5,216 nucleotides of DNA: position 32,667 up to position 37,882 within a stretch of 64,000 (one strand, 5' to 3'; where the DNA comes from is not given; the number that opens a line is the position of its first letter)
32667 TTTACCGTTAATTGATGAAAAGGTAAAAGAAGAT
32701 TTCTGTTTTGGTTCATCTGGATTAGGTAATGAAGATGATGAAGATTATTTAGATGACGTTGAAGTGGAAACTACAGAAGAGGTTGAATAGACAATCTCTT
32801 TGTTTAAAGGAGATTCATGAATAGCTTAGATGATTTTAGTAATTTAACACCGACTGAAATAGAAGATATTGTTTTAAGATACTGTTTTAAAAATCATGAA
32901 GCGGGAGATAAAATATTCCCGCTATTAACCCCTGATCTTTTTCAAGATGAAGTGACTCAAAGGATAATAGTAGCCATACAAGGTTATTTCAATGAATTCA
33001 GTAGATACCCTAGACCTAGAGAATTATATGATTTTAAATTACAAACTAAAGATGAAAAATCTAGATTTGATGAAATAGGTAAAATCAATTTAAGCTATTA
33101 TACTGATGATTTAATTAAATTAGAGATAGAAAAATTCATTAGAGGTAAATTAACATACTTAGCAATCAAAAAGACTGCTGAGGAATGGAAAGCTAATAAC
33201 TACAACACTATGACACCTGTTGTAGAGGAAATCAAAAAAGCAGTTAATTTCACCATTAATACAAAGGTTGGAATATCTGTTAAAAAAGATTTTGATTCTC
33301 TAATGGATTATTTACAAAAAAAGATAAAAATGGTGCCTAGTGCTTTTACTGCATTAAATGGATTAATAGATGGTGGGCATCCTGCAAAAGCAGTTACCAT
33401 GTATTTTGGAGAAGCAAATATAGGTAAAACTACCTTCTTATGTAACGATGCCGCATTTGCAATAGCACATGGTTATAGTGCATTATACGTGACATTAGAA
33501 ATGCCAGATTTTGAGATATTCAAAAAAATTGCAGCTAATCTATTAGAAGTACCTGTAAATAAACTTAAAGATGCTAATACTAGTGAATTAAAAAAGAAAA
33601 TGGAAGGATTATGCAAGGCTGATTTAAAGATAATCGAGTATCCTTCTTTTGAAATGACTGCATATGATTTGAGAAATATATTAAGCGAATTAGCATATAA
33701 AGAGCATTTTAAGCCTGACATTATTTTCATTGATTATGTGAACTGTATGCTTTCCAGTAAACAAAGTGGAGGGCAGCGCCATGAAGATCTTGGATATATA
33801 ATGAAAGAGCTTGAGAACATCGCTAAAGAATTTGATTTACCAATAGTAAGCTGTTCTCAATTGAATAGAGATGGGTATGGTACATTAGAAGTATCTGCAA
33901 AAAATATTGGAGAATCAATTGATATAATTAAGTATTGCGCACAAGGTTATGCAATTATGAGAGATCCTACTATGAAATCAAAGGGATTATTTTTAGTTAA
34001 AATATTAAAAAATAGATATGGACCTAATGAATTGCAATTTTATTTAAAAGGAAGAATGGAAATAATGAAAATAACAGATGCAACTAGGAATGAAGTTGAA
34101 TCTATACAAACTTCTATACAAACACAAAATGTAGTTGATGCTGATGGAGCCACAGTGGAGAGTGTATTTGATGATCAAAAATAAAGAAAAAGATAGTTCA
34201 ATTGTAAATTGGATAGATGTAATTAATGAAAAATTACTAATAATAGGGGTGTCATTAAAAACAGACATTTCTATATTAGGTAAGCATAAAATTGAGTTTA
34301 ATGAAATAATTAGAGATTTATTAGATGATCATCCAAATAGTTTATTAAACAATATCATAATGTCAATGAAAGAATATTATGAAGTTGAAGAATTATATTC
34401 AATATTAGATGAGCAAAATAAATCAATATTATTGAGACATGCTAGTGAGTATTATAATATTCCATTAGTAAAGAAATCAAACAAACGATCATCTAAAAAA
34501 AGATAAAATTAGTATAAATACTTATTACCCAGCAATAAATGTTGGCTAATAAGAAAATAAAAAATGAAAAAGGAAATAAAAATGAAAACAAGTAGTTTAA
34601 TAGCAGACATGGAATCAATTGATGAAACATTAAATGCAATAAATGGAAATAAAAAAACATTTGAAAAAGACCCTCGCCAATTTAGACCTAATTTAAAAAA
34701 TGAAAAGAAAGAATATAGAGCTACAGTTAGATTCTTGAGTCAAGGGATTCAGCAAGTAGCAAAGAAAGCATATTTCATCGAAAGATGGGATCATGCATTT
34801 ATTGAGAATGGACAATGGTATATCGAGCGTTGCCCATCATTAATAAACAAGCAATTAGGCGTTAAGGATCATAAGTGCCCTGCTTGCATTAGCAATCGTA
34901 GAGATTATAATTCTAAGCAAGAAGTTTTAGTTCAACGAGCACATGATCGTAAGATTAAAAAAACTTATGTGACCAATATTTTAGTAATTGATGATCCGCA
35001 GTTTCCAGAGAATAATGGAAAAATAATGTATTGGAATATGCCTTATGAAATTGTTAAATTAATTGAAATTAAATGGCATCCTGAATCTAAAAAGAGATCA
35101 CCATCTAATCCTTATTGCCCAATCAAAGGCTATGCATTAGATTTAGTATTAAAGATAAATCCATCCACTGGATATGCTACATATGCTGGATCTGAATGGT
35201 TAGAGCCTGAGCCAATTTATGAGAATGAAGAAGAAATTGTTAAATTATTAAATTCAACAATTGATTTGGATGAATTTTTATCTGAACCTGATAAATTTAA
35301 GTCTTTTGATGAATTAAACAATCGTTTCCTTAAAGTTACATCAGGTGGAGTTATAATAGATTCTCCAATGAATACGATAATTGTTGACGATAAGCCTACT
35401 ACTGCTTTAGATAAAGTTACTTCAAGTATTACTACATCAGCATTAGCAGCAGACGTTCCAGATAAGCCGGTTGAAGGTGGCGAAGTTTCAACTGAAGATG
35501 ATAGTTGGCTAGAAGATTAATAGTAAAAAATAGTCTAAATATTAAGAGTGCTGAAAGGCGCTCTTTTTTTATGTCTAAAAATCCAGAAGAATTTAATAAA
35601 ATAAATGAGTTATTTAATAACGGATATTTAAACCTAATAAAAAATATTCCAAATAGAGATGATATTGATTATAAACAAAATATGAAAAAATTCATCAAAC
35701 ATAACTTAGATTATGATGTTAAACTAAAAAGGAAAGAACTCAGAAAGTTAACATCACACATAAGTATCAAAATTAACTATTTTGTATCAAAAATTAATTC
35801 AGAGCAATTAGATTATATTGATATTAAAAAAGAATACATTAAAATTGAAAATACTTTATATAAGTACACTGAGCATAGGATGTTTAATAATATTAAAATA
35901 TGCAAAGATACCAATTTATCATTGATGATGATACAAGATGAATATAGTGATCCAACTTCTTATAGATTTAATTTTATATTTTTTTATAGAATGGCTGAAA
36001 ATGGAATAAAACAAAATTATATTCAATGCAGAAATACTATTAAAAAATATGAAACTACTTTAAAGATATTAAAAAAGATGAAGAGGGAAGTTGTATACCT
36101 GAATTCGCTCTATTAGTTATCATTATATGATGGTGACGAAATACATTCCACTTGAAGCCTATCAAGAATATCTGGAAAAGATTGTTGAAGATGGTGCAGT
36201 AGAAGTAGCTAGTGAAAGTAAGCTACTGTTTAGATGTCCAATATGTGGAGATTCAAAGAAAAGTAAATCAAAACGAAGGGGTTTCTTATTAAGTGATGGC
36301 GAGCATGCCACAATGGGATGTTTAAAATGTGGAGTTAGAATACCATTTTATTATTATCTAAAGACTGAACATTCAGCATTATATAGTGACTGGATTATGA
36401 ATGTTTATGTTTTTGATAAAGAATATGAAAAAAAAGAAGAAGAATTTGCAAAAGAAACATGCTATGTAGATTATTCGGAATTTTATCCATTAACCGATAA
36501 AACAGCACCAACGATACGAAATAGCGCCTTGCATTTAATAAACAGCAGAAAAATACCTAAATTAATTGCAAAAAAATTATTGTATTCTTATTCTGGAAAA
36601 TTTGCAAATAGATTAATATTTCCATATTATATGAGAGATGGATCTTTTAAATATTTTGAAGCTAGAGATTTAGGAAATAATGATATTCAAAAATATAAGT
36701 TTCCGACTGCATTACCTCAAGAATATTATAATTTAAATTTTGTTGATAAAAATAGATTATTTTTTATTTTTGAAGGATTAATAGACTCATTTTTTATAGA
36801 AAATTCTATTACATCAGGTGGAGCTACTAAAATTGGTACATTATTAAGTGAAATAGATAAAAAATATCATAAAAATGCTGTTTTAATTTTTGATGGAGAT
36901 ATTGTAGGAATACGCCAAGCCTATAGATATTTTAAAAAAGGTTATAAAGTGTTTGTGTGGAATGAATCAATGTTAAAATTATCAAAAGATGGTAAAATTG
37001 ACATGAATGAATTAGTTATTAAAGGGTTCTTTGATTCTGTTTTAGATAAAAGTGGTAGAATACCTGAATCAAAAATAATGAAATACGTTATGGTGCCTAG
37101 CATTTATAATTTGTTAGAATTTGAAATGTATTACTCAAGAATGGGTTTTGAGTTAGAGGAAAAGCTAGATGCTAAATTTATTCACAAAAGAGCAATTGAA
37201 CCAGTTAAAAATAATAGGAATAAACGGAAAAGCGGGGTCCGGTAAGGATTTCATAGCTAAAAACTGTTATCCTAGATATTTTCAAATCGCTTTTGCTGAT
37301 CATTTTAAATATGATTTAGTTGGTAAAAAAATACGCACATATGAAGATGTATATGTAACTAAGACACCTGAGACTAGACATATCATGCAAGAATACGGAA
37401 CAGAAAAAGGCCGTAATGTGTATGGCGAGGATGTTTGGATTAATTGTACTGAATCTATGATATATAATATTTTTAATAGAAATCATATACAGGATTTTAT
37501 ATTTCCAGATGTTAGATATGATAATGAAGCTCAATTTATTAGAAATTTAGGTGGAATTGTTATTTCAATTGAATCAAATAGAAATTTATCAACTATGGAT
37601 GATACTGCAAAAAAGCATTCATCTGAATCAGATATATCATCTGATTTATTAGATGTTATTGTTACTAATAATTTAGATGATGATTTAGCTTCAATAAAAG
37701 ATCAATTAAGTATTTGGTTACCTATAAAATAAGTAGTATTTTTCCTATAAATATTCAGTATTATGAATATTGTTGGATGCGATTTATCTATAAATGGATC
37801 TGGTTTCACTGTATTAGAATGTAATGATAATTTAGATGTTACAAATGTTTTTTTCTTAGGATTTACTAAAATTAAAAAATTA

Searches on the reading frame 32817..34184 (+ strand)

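Call 10: search_protein_families(library=phrogs, proteins=[window:32817-34184:+], max_evalue=0.00001)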
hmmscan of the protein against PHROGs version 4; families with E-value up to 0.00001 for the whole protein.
window:32817-34184:+ (455 aa): 4 families
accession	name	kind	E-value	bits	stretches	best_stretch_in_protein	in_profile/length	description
phrog_19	-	DNA, RNA and nucleotide metabolism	1.5e-69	236.5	1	9-433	157-591/621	DnaB-like replicative helicase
phrog_239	-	DNA, RNA and nucleotide metabolism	1.8e-26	94.3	1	139-429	320-606/801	DNA primase/helicase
phrog_243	-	DNA, RNA and nucleotide metabolism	1.1e-16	61.6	1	190-424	34-270/273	DnaB-like replicative helicase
phrog_11530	-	unknown function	2.5e-06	28.5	1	290-352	23-83/184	-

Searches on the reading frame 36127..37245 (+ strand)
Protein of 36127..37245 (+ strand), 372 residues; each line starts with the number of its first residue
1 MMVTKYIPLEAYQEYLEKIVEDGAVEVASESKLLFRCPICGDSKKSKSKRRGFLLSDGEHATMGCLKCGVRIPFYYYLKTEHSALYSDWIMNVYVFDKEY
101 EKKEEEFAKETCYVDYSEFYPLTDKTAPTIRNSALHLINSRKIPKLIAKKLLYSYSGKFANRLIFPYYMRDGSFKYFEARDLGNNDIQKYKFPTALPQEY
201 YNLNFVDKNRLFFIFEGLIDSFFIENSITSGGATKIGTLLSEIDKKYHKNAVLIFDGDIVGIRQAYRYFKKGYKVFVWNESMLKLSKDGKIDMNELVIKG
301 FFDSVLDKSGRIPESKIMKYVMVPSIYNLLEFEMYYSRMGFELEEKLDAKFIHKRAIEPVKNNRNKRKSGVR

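Call 10: search_protein_families(library=phrogs, proteins=[window:36127-37245:+], max_evalue=0.00001)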
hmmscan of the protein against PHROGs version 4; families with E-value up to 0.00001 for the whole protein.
window:36127-37245:+ (372 aa): 2 families
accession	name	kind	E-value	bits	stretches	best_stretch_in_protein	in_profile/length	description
phrog_47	-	DNA, RNA and nucleotide metabolism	1.2e-29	104.5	1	30-309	48-334/947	DNA primase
phrog_451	-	unknown function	5.3e-18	66.3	2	30-94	153-217/461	-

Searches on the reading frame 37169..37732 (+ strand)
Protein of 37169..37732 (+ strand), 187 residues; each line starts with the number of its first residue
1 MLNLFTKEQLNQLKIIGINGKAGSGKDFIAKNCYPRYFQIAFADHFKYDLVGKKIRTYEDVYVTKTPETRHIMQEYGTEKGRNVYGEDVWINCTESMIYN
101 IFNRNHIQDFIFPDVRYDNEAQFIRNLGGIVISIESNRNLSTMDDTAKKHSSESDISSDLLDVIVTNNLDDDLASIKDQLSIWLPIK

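Call 71: search_protein_families(library=pfam, proteins=[window:37169-37732:+], max_evalue=0.01)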
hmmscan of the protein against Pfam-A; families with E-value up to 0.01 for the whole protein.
window:37169-37732:+ (187 aa): 1 family
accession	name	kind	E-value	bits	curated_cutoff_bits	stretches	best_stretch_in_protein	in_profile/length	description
PF21448.3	DNMK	-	3.1e-10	40.5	27.1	1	68-168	129-223/232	Deoxynucleotide monophosphate kinase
